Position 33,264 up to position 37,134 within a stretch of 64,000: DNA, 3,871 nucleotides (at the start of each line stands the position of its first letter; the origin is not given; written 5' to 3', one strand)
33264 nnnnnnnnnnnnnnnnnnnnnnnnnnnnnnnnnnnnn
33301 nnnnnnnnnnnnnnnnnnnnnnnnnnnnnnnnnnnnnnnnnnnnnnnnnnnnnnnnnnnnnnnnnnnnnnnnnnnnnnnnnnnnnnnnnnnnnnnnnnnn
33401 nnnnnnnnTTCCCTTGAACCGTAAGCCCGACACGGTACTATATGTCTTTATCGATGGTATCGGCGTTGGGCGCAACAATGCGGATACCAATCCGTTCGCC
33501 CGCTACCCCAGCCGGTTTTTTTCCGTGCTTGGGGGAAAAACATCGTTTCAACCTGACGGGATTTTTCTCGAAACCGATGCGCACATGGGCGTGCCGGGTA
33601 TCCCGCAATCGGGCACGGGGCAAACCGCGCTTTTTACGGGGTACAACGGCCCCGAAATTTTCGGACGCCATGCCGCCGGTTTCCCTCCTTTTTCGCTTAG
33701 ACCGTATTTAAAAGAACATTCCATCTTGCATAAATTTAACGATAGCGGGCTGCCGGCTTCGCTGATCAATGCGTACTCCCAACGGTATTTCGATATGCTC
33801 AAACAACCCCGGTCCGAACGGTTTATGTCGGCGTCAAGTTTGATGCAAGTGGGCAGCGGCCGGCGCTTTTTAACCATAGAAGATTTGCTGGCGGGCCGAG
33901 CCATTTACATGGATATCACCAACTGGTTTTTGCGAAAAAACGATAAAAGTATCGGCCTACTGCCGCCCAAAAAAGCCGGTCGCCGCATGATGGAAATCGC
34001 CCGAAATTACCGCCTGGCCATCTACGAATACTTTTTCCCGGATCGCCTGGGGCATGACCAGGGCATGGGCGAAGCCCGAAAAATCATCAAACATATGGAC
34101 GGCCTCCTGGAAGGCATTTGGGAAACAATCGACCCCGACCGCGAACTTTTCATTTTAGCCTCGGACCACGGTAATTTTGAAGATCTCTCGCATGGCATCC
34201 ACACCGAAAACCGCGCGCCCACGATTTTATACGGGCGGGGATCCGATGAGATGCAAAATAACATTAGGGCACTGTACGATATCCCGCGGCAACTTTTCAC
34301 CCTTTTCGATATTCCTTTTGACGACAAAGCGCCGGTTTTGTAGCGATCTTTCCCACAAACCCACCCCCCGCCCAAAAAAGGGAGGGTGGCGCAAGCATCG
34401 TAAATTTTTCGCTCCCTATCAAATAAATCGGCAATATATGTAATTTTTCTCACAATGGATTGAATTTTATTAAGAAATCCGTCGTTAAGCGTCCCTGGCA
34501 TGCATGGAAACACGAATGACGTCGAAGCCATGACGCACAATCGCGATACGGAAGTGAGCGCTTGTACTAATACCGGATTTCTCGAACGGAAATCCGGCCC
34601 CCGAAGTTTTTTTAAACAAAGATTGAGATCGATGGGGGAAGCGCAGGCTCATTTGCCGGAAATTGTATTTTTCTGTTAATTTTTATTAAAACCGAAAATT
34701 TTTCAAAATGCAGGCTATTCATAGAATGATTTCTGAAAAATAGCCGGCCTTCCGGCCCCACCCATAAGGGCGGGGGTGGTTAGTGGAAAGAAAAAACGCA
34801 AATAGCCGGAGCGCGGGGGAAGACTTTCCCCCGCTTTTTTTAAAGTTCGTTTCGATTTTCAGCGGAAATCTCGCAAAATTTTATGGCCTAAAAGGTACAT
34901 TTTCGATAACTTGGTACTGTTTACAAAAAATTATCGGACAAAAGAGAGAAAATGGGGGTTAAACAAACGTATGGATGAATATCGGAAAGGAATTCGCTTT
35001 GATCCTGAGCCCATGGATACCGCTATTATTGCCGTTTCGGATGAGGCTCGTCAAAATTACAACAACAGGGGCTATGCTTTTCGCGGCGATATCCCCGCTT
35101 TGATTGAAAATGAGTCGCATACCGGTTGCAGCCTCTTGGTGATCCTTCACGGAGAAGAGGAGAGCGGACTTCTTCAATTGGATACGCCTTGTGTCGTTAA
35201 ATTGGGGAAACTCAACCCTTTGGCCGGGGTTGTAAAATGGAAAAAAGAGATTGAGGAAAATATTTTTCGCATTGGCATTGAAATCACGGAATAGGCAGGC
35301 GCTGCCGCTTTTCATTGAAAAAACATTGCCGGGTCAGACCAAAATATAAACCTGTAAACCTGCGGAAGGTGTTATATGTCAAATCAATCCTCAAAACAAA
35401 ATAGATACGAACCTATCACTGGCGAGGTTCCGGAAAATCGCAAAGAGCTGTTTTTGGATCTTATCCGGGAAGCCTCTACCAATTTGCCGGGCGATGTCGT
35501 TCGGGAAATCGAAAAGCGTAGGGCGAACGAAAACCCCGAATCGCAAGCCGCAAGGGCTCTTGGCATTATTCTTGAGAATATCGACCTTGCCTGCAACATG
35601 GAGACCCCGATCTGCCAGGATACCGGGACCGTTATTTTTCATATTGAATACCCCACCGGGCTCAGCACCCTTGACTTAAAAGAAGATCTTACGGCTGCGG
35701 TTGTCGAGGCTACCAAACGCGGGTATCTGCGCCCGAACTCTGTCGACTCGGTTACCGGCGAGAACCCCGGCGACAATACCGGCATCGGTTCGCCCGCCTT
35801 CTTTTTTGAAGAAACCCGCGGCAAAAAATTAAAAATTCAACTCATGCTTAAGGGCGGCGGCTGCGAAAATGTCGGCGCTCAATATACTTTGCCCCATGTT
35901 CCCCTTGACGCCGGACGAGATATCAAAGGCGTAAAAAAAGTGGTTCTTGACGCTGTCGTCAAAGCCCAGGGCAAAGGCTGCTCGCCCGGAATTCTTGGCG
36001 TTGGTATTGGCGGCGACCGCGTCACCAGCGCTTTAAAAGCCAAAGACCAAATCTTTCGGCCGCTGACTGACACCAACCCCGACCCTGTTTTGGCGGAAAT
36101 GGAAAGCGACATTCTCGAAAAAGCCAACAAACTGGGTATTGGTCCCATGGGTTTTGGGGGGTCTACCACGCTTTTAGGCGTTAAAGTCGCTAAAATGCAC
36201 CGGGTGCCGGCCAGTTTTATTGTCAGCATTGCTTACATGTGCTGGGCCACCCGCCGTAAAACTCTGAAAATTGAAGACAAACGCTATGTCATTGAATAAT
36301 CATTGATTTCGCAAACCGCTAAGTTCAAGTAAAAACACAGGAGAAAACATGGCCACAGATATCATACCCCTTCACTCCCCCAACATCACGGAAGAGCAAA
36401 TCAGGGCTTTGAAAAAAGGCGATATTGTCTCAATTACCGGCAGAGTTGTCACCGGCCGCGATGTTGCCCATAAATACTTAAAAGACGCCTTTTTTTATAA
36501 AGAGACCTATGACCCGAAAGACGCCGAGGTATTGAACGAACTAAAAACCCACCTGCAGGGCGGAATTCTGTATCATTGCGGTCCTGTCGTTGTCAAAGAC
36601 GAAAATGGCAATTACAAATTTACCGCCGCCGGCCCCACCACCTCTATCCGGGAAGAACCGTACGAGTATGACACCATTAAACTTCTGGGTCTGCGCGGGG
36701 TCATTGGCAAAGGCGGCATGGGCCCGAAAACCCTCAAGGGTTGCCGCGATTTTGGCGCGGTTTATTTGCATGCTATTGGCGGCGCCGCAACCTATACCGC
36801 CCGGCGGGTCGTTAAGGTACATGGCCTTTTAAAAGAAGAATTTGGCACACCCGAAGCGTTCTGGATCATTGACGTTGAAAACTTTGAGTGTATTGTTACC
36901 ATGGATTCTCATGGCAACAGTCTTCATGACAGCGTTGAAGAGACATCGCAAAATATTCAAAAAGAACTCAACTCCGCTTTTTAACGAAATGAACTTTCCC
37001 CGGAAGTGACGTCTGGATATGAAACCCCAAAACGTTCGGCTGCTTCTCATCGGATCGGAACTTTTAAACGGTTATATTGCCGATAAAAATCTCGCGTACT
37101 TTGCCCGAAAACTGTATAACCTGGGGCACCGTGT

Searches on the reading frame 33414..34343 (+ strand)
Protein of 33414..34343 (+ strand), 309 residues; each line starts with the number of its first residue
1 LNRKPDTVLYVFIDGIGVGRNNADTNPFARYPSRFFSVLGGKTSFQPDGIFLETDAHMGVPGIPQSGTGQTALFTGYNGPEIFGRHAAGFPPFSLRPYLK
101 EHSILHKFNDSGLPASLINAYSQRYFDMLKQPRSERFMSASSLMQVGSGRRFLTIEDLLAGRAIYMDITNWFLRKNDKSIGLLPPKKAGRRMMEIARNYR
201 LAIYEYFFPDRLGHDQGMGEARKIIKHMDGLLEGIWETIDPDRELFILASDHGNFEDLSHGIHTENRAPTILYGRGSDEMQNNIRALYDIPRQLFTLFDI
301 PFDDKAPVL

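Call 6: search_protein_families(library=pfam, proteins=[window:33414-34343:+], max_evalue=0.001)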
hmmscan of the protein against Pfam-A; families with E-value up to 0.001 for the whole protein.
window:33414-34343:+ (309 aa): 1 family
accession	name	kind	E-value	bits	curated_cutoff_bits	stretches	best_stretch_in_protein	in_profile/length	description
PF01676.23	Metalloenzyme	-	1.2e-11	45.1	24.3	1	198-284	146-234/252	Metalloenzyme superfamily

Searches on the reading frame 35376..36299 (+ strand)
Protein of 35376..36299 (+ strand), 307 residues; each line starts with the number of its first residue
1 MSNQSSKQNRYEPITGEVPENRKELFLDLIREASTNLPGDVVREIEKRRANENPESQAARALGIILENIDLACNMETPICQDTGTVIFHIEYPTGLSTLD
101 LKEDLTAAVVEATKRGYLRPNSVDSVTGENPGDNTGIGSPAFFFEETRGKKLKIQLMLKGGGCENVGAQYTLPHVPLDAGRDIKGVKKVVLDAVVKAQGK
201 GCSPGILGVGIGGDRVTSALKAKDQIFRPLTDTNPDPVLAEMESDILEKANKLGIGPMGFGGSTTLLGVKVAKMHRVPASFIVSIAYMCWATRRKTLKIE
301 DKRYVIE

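Call 6: search_protein_families(library=pfam, proteins=[window:35376-36299:+], max_evalue=0.001)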
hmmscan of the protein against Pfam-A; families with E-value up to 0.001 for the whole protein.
window:35376-36299:+ (307 aa): 1 family
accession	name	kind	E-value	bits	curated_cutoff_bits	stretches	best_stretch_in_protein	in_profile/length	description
PF05681.19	Fumerase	-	3.8e-78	263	25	1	26-297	4-269/270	Fumarate hydratase (Fumerase)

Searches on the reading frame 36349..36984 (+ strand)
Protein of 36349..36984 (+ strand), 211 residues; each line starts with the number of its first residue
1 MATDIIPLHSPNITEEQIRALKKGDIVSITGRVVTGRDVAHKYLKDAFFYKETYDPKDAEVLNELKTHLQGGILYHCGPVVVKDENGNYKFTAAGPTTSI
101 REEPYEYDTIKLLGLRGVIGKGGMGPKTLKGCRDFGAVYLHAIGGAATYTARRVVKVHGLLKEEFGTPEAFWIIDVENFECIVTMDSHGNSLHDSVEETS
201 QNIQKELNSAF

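Call 9: search_protein_families(library=pfam, proteins=[window:36349-36984:+], max_evalue=0.001)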
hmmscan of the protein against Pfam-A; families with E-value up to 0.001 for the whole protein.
window:36349-36984:+ (211 aa): 1 family
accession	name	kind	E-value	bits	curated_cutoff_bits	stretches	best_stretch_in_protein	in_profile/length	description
PF05683.17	Fumerase_C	-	6.6e-47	159.9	22.2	1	7-195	30-204/205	Fumarase C-terminus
